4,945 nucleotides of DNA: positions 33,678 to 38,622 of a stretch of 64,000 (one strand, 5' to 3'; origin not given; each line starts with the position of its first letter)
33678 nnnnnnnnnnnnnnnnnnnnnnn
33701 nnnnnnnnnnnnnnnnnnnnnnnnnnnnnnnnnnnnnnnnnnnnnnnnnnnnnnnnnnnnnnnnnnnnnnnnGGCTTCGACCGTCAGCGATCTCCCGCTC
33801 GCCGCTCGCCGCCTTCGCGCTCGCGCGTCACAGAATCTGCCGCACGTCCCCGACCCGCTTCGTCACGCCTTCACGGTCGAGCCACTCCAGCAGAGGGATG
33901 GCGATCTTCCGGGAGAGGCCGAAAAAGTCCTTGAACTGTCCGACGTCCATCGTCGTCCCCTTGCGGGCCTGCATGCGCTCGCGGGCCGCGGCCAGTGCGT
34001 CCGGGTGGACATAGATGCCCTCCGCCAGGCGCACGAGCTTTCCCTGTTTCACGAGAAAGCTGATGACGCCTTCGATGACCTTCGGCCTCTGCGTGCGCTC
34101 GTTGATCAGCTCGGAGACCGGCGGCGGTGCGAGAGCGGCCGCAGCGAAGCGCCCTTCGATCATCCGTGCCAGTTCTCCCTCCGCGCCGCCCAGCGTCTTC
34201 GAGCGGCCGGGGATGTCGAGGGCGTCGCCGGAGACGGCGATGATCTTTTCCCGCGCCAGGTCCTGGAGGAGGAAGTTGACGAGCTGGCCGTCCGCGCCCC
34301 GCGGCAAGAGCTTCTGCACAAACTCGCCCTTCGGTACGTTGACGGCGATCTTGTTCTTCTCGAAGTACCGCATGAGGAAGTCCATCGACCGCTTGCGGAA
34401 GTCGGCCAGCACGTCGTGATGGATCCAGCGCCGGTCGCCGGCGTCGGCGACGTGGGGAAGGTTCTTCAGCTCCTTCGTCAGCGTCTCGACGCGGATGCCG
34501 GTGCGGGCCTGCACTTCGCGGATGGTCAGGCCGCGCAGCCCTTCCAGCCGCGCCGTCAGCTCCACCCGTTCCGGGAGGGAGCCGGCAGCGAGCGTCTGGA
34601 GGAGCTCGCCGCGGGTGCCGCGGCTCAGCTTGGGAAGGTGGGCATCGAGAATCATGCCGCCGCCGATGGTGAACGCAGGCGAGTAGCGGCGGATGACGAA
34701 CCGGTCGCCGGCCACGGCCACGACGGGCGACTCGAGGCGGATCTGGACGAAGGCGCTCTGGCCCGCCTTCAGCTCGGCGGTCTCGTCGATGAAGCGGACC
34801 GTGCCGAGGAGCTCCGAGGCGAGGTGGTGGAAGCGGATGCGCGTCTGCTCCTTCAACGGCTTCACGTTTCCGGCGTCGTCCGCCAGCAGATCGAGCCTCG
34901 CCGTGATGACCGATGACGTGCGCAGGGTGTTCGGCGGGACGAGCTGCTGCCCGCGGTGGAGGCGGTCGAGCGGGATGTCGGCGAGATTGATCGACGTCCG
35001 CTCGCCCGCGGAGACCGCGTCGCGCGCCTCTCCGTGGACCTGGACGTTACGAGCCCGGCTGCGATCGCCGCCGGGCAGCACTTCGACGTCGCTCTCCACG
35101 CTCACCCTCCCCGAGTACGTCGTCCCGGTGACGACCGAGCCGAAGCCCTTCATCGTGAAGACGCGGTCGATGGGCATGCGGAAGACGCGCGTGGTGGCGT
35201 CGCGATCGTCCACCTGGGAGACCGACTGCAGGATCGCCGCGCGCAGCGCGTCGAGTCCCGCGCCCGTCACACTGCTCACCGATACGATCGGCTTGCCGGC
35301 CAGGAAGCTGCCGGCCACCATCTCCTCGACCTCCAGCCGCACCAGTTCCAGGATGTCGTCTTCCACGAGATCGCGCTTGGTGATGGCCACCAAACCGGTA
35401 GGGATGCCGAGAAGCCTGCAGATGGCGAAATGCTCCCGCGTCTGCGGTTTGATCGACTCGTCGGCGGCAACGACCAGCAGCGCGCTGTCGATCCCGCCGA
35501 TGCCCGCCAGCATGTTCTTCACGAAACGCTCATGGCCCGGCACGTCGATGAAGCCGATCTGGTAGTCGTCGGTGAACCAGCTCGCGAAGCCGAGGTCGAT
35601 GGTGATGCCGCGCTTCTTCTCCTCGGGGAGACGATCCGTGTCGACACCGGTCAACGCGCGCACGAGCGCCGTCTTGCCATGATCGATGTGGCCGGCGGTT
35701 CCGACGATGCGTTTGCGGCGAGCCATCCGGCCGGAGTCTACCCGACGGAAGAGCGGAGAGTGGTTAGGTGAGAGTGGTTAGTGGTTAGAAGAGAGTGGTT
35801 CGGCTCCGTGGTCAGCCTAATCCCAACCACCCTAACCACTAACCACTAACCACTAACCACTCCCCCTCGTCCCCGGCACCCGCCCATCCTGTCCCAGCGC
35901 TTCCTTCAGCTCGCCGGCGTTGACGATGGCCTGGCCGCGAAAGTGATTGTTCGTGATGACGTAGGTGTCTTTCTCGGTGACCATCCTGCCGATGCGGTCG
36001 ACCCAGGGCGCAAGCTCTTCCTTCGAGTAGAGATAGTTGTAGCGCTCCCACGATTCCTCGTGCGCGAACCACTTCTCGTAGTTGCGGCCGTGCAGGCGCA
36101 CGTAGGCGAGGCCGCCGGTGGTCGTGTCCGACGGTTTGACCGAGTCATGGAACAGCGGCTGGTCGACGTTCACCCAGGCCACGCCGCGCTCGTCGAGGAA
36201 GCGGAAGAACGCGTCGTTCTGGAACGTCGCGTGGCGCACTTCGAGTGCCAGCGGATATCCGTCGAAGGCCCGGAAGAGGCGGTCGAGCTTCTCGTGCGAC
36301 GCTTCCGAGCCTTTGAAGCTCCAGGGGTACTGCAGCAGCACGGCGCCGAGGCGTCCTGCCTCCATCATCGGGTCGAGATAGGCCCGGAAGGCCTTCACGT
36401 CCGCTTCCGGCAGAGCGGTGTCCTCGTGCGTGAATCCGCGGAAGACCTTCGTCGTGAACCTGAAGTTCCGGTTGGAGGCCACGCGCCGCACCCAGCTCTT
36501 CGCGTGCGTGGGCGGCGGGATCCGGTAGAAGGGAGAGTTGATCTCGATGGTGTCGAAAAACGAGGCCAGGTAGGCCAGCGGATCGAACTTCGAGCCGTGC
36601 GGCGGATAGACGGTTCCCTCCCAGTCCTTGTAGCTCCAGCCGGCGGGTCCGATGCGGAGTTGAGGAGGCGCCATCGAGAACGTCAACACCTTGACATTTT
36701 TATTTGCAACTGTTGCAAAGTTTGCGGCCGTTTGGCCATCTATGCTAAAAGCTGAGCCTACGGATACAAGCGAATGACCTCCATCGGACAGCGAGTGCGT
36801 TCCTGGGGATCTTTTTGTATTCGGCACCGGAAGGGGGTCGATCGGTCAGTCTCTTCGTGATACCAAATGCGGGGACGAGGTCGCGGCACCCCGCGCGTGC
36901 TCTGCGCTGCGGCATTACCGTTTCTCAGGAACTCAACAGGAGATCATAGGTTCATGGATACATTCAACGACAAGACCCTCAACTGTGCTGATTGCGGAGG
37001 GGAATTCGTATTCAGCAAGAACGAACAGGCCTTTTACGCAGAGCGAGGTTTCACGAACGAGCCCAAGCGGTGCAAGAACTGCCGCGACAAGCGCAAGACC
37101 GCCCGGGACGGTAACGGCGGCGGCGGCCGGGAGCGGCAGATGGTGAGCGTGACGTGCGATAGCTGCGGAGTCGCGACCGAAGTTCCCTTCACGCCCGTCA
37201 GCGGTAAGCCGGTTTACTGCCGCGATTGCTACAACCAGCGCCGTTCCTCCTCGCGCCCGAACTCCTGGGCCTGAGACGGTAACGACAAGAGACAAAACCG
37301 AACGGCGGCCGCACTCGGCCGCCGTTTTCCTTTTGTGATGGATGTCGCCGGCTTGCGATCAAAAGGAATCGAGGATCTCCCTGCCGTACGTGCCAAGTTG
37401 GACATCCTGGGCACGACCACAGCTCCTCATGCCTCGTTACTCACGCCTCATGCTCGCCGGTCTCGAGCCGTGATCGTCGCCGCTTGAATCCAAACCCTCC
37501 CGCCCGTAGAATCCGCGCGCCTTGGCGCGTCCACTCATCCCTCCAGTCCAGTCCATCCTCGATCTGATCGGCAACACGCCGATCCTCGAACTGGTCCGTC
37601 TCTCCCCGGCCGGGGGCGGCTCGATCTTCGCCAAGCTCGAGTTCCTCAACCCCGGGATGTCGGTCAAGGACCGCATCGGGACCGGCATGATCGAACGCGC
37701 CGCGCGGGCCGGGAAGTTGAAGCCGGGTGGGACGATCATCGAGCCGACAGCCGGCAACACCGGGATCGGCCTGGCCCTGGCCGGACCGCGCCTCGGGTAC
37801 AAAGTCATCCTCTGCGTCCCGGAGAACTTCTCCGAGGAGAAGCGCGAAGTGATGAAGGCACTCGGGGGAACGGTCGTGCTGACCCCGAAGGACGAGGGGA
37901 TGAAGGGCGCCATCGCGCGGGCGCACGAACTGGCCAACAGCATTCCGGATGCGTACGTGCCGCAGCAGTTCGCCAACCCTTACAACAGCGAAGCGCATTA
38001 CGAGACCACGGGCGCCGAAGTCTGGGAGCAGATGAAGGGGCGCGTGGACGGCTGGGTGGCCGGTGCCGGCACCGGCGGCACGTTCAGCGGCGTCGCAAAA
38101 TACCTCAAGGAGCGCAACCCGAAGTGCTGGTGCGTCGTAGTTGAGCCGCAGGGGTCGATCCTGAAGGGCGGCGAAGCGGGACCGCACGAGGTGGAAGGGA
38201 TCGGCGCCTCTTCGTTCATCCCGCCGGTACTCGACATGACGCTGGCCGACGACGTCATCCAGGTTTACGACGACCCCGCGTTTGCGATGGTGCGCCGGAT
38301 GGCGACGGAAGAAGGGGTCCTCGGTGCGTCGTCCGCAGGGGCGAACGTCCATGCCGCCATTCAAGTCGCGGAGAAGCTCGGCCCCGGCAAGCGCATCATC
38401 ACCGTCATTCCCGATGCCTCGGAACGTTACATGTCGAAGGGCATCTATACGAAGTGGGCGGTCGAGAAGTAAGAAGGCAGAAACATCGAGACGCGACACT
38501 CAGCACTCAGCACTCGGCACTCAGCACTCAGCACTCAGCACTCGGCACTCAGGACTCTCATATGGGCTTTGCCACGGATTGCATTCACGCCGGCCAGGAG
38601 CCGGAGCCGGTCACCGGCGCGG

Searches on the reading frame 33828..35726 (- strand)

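Call 6: search_protein_families(library=pfam, proteins=[window:33828-35726:-], max_evalue=0.001)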
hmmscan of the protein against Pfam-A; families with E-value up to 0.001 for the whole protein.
window:33828-35726:- (632 aa): 6 families
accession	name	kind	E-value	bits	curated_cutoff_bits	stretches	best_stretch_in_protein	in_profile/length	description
PF00009.33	GTP_EFTU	-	4.9e-36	124.5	26.5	1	5-169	3-186/188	Elongation factor Tu GTP binding domain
PF09107.17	SelB-wing_3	-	1.1e-17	63.7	23.2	1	591-630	7-46/47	Elongation factor SelB, winged helix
PF25461.1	Beta-barrel_SelB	-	4.5e-13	49.7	27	1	288-366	11-80/80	Selenocysteine-specific elongation factor, beta-barrel domain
PF01926.29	MMR_HSR1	-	1.2e-06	29.1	21.9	1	8-104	2-101/113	50S ribosome-binding GTPase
PF03144.31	GTP_EFTU_D2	-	6.3e-06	27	30.3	1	196-262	1-72/73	Elongation factor Tu domain 2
PF09106.17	SelB-wing_2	-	4.5e-05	23.9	22.3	0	451-503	4-55/57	Elongation factor SelB, winged helix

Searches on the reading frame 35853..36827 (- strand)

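Call 6: search_protein_families(library=pfam, proteins=[window:35853-36827:-], max_evalue=0.001)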
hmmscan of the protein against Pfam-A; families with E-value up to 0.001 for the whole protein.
window:35853-36827:- (324 aa): 1 family
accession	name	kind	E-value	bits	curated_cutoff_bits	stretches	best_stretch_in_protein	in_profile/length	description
PF01904.24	DUF72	-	1.1e-56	192.7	25.3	1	74-309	1-216/217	Protein of unknown function DUF72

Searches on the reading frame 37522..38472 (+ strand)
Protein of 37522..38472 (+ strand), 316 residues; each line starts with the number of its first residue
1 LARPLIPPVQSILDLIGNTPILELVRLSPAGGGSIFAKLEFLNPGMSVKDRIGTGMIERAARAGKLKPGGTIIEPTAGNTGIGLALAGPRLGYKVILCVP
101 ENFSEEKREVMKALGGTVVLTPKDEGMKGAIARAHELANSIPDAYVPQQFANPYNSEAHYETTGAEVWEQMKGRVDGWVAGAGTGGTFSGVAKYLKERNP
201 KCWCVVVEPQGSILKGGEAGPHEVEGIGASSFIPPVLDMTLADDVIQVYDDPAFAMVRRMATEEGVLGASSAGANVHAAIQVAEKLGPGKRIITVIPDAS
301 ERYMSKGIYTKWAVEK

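Call 6: search_protein_families(library=pfam, proteins=[window:37522-38472:+], max_evalue=0.001)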
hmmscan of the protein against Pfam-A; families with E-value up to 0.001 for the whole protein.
window:37522-38472:+ (316 aa): 1 family
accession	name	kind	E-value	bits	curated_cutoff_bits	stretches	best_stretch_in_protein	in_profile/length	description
PF00291.31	PALP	-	9.6e-75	252.1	35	1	13-298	2-295/295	Pyridoxal-phosphate dependent enzyme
